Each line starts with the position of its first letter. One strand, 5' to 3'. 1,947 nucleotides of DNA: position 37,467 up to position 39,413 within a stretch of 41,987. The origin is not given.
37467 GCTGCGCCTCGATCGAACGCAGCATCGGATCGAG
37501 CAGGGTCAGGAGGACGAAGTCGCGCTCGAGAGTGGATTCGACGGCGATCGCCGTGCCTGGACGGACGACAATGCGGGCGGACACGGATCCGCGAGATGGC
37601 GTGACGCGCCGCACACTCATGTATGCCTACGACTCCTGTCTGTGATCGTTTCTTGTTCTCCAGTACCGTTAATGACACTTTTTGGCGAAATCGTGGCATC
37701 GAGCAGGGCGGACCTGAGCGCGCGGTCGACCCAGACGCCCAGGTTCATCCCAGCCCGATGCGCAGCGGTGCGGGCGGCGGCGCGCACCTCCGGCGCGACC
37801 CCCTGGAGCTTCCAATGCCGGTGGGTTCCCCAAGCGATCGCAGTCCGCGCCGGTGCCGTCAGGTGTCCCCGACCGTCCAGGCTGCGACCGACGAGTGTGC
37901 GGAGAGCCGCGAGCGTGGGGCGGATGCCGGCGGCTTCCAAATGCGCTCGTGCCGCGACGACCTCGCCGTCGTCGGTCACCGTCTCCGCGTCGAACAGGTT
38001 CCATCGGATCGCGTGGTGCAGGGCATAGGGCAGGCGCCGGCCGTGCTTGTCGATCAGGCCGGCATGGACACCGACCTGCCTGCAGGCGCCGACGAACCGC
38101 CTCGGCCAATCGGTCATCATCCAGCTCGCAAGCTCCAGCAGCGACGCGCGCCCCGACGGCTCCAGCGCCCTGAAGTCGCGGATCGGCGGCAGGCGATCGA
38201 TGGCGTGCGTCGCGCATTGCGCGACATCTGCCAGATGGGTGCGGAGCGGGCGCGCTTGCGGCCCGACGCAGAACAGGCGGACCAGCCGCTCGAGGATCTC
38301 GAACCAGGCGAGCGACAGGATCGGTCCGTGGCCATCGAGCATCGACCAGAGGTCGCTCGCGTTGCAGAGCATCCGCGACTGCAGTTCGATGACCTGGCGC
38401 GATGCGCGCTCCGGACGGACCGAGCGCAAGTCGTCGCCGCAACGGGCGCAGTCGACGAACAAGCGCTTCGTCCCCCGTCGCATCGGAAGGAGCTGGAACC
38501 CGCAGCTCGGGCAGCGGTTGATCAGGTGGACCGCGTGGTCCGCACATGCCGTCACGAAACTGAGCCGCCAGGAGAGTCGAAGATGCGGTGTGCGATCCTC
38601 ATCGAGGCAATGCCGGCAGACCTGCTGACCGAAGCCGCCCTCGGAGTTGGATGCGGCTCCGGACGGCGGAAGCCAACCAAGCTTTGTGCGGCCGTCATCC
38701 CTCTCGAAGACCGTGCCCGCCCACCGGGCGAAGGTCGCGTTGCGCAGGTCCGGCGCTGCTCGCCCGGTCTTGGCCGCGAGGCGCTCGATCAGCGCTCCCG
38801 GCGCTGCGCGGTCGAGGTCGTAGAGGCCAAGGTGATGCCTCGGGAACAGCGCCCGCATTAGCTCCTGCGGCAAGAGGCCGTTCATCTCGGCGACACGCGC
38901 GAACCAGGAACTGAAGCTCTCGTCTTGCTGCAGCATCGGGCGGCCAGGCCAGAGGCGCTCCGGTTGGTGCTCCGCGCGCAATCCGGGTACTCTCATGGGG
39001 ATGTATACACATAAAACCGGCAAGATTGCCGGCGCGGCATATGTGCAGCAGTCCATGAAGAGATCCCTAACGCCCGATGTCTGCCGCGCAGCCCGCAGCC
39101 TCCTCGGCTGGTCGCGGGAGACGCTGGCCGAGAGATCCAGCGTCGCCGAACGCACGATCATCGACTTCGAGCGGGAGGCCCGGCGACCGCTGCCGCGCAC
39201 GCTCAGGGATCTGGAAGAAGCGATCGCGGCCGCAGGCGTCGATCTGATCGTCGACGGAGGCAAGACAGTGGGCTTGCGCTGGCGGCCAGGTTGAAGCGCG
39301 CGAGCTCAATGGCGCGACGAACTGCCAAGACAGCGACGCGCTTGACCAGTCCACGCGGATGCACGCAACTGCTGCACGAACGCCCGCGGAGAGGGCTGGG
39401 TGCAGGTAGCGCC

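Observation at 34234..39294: Non-canonical core: tniQ leads a translationally coupled tniQ-tnsA-tnsB-tnsC operon, with one selector and no tnsE or CRISPR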

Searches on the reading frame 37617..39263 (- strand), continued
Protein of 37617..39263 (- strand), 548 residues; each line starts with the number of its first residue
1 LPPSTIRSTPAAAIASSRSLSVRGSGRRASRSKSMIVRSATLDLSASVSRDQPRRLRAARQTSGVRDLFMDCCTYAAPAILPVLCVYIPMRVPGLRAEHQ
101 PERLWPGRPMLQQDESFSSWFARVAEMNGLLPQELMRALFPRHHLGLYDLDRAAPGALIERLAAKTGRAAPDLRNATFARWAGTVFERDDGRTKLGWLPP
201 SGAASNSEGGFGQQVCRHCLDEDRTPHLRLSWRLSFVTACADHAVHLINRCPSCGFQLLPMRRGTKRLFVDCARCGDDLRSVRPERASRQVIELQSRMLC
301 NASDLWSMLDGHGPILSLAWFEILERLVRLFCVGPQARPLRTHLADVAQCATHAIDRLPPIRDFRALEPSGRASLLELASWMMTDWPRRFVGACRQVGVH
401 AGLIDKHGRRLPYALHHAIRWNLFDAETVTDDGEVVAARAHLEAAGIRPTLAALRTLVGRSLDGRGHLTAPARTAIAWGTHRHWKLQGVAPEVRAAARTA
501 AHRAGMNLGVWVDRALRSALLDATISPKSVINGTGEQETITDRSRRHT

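Call 85: get_annotated_region(hit=H45, flank=7000)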
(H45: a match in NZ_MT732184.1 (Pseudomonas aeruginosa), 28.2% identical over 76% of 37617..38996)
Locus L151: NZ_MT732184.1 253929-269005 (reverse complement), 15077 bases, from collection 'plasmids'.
description: Pseudomonas aeruginosa strain NMI3438/07 plasmid pPUV-6, complete sequence
organism: Pseudomonas aeruginosa (NCBI taxid 287)
taxonomy: Bacteria; Pseudomonadota; Gammaproteobacteria; Pseudomonadales; Pseudomonadaceae; Pseudomonas; Pseudomonas aeruginosa
host: -; source: -; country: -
typing (MOB-suite, as given by PLSDB): conjugative; replicon IncP,rep_cluster_1115; relaxase MOBP; mating-pair formation MPF_T
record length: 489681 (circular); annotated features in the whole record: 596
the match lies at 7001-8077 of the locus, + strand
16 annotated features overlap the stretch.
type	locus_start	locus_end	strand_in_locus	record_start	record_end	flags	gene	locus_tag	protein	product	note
CDS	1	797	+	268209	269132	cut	-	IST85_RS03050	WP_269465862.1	prepilin-type N-terminal cleavage/methylation domain-containing protein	-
CDS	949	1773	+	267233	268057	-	-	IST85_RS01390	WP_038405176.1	Ig-like domain-containing protein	-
CDS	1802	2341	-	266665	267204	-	-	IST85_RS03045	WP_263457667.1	hypothetical protein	-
CDS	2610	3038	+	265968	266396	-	-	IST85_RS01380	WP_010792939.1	hypothetical protein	-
CDS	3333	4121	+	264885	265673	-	-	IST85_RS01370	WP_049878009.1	heteromeric transposase endonuclease subunit TnsA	-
CDS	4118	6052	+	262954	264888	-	-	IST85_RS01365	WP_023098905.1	Mu transposase C-terminal domain-containing protein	-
CDS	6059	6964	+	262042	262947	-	-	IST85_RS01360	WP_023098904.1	TniB family NTP-binding protein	-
CDS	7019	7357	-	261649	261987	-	-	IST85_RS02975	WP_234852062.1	hypothetical protein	-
CDS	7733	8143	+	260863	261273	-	-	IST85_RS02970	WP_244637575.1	hypothetical protein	-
CDS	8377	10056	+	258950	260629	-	-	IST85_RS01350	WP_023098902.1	DDE-type integrase/transposase/recombinase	GO:0015074 - DNA integration [Evidence IEA]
CDS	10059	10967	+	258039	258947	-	-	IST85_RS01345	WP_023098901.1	TniB family NTP-binding protein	-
CDS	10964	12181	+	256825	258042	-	-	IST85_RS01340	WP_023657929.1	TniQ family protein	-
CDS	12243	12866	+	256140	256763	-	-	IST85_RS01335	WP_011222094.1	recombinase family protein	GO:0006310 - DNA recombination [Evidence IEA]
CDS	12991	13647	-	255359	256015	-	-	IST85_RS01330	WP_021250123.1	CerR family C-terminal domain-containing protein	-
CDS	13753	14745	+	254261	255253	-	-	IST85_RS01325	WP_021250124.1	HlyD family efflux transporter periplasmic adaptor subunit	-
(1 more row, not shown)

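Call 97: search_protein_representatives(protein=window:37617-38996:-)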
Query: 459 residues. Proteins with E-value up to 0.001 (for the whole library): 2754; up to 1e-10: 1312; up to 1e-30: 88. The best 150 are listed.
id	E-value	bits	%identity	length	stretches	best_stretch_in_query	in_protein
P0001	8.2e-299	1007.3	100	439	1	21-459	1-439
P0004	1.1e-87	311.2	41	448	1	15-431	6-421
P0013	2.1e-85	303.7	38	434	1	14-437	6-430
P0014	2.5e-85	303.4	42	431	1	15-432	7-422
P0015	2.7e-85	303.3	39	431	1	13-432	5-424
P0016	4.3e-80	286.2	37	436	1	14-431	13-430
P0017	1.0e-79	284.9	37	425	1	13-429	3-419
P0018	2.5e-79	283.7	39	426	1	14-432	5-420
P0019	1.7e-78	280.9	39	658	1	13-447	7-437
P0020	6.5e-75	269.1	39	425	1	15-432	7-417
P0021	8.1e-75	268.8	39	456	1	13-433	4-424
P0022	7.8e-72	258.9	38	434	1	14-431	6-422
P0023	3.3e-71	256.9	39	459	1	16-431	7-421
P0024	2.1e-70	254.2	38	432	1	14-431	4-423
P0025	4.9e-69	249.7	36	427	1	11-431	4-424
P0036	6.7e-52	193.2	32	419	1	13-430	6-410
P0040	6.5e-46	173.5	31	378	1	14-369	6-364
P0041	6.1e-45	170.3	31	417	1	15-431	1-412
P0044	9.6e-41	156.4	29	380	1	15-374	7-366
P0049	7.9e-39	150.1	32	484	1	14-371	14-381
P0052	1.4e-38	149.2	29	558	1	8-379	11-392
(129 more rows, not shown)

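Call 98: find_encoding_contigs(protein=P0044, flank=6000, max_places=2)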
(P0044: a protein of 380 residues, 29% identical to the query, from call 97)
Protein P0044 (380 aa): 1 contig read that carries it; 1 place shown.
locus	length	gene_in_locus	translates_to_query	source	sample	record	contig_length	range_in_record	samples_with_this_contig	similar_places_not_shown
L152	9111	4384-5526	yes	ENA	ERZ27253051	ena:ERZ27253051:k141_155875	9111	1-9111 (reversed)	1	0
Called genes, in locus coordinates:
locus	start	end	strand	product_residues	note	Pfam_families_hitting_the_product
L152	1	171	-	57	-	?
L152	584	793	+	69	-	-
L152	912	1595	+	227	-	PF08722:Tn7_TnsA-like_N, PF08721:Tn7_Tnp_TnsA_C (weak)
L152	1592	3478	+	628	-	PF13518:HTH_28 (faint), PF13551:HTH_29, PF13565:HTH_32 (weak), PF09299:Mu-transpos_C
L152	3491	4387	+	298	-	PF05621:TniB, PF13401:AAA_22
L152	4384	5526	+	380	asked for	PF06527:TniQ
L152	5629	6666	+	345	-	PF00145:DNA_methylase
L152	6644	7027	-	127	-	PF03852:Vsr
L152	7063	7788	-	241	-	PF18737:HEPN_MAE_28990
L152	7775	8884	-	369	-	PF03235:GmrSD_N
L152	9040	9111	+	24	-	?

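Call 99: find_encoding_contigs(protein=P0049, flank=6000, max_places=2)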
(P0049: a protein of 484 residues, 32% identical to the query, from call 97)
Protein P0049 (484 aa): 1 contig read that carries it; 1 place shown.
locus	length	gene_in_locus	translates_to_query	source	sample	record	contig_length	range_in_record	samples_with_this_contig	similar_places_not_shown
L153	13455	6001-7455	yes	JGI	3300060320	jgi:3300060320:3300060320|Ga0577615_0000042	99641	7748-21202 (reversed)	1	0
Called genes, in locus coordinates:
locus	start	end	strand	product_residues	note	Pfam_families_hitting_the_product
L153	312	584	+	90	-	-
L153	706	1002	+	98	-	-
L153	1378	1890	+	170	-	-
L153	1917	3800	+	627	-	-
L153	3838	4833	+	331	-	PF05621:TniB, PF13401:AAA_22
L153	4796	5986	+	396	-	PF06527:TniQ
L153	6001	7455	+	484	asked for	PF06527:TniQ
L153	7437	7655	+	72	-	-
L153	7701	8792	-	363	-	PF08239:SH3_3 (faint)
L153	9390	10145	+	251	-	-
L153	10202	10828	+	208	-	-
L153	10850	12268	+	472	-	-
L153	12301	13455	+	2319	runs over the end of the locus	PF23098:Beta-prop_NOL10_N, PF23381:Beta-prop_IFT122_1st, PF23414:Beta-prop_EML_2, PF24807:WD40_CDC20-Fz, PF24814:WD40_Prp19, PF24817:WD40_WDHD1_1st, PF25173:Beta-prop_WDR3_1st, PF25174:Beta-prop_THOC3, +69 more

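Call 100: find_encoding_contigs(protein=P0052, flank=6000, max_places=2)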
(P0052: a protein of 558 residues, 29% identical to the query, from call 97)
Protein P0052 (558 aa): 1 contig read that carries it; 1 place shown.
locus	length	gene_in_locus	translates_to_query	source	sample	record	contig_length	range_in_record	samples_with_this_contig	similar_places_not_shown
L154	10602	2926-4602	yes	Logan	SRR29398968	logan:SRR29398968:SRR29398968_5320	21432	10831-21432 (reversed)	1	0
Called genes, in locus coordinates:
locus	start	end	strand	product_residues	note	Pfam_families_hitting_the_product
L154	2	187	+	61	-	?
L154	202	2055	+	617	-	PF13551:HTH_29 (weak), PF09299:Mu-transpos_C (faint)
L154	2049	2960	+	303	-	PF05621:TniB, PF13401:AAA_22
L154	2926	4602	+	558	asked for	PF06527:TniQ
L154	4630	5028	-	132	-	PF00072:Response_reg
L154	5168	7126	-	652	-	-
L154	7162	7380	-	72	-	PF09954:DUF2188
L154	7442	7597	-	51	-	-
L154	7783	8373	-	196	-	PF06114:Peptidase_M78 (faint)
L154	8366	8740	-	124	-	PF13560:HTH_31, PF01381:HTH_3, PF12844:HTH_19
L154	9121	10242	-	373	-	PF14082:SduA_C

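Call 101: find_encoding_contigs(protein=P0041, flank=6000, max_places=2)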
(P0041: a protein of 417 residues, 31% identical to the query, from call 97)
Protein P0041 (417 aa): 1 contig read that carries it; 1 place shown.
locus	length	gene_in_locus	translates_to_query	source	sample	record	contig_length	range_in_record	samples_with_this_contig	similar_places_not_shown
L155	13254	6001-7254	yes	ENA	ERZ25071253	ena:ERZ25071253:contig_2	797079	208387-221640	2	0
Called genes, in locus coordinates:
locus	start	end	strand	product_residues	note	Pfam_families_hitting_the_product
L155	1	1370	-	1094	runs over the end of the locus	PF01555:N6_N4_Mtase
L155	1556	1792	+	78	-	-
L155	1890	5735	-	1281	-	-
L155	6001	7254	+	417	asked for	PF06527:TniQ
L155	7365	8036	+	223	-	PF08722:Tn7_TnsA-like_N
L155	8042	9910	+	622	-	PF09299:Mu-transpos_C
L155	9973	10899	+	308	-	PF05621:TniB, PF13401:AAA_22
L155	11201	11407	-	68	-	-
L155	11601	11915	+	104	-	-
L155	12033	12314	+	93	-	-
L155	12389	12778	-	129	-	-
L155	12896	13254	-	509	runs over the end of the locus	PF00353:HemolysinCabind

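Call 102: find_encoding_contigs(protein=P0036, flank=6000, max_places=2)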
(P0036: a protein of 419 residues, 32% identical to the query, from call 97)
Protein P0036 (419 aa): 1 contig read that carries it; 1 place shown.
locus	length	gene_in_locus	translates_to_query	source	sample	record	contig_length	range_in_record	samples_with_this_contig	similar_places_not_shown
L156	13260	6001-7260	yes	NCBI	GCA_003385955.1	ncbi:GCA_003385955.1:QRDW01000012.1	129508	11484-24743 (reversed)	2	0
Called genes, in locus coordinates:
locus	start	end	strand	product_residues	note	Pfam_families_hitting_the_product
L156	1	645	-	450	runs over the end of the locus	PF01816:LRV (faint), PF10098:DUF2336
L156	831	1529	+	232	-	PF00702:Hydrolase, PF13419:HAD_2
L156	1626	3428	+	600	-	PF00009:GTP_EFTU, PF03144:GTP_EFTU_D2, PF14492:EFG_III (faint), PF00679:EFG_C, PF06421:LepA_C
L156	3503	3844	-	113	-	-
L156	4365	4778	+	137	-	-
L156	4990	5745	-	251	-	PF00149:Metallophos, PF12850:Metallophos_2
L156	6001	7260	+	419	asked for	PF06527:TniQ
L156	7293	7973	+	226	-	PF08722:Tn7_TnsA-like_N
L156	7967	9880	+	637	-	PF13551:HTH_29 (faint), PF09299:Mu-transpos_C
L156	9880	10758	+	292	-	PF05621:TniB, PF13401:AAA_22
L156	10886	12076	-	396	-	PF00266:Aminotran_5, PF01212:Beta_elim_lyase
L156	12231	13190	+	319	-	PF13182:DUF4007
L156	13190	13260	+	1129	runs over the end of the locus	-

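Call 103: find_encoding_contigs(protein=P0040, flank=6000, max_places=2)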
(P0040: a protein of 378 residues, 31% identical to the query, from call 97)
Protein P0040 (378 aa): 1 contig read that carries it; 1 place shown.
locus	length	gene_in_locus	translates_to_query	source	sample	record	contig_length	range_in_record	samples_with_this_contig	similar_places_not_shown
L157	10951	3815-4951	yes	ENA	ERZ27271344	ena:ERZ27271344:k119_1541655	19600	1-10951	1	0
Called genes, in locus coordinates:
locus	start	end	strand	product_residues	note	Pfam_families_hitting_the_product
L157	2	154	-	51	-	?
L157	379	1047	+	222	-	PF08722:Tn7_TnsA-like_N, PF08721:Tn7_Tnp_TnsA_C (weak)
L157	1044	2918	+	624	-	PF13551:HTH_29, PF13565:HTH_32 (weak), PF09299:Mu-transpos_C (weak)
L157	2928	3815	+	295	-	PF05621:TniB, PF00004:AAA (weak), PF13401:AAA_22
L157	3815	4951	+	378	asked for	PF06527:TniQ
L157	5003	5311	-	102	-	-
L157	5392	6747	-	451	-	PF25169:DUF7830, PF19500:DUF6035, PF25167:DUF7829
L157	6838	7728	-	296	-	PF26109:WHD_BrxR, PF13280:WYL, PF26107:BrxR_CTD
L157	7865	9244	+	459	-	-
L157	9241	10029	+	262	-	-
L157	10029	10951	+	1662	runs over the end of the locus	-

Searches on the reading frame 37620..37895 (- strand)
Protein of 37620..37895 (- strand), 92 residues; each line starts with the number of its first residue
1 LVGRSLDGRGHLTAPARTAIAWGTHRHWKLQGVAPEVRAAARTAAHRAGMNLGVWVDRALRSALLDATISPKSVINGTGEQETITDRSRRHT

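Call 66: search_protein_families(library=pfam, proteins=[window:37620-37895:-], max_evalue=10)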
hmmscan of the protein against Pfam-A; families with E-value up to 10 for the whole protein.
seq(92 aa): 1 family
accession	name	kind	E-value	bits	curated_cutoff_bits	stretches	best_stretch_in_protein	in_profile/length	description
PF20054.4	Tc-38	-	0.13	12.4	23.2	1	22-40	28-46/70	Trypanosoma Tc-38 (p38) protein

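Call 75: search_solved_structures(query=A3, max_evalue=10, show_alignments=3)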
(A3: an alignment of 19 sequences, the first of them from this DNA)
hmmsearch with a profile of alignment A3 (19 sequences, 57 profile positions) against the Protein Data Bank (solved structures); distinct sequences matched with E-value up to 10: 3.
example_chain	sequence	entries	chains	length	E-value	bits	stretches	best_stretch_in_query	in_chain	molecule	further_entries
8z5s_r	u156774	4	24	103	0.94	12.2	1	14-52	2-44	Flagellar hook-basal body complex protein FliE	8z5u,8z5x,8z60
4xgq_B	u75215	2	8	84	0.98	12.1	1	20-55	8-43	Antitoxin VapB30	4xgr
4u4c_B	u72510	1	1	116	1.3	11.7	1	8-35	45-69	Protein AIR2,Poly(A) RNA polymerase protein 2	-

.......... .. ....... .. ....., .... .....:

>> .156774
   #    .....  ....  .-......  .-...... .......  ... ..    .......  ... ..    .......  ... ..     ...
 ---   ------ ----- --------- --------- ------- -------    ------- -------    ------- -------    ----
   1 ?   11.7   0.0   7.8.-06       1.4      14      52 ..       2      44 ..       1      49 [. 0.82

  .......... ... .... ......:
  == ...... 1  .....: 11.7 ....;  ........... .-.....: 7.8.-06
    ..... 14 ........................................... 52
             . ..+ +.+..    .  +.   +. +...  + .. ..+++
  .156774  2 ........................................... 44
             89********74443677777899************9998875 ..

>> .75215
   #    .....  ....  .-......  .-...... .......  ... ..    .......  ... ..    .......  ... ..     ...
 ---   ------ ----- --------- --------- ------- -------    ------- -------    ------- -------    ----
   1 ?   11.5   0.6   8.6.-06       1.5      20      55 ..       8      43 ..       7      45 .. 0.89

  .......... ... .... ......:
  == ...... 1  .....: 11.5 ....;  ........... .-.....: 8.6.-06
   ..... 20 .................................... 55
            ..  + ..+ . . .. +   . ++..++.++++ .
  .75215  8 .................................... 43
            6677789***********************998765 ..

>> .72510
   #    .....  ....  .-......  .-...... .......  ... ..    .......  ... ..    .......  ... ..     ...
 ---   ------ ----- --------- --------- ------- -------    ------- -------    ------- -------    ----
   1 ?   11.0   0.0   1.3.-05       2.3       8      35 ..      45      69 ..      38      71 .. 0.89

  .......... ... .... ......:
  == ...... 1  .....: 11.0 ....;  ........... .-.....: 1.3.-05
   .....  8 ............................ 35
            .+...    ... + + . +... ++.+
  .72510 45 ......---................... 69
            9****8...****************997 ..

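Call 76: search_protein_families(library=pfam, alignment_id=A3, max_evalue=10)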
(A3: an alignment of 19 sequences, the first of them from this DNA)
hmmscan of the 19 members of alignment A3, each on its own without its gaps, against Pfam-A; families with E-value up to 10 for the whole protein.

A. member 1, seq(74 aa): 1 family
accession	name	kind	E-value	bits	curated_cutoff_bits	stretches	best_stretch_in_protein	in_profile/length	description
PF20054.4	Tc-38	-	0.081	13.1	23.2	1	7-26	28-47/70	Trypanosoma Tc-38 (p38) protein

B. families by the number of members that match (of 19 scanned): 3 families
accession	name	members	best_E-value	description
PF07704.17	PSK_trans_fac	4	0.0042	Rv0623-like transcription factor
PF17538.8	C_LFY_FLO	2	0.061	DNA Binding Domain (C-terminal) Leafy/Floricaula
PF20054.4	Tc-38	1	0.081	Trypanosoma Tc-38 (p38) protein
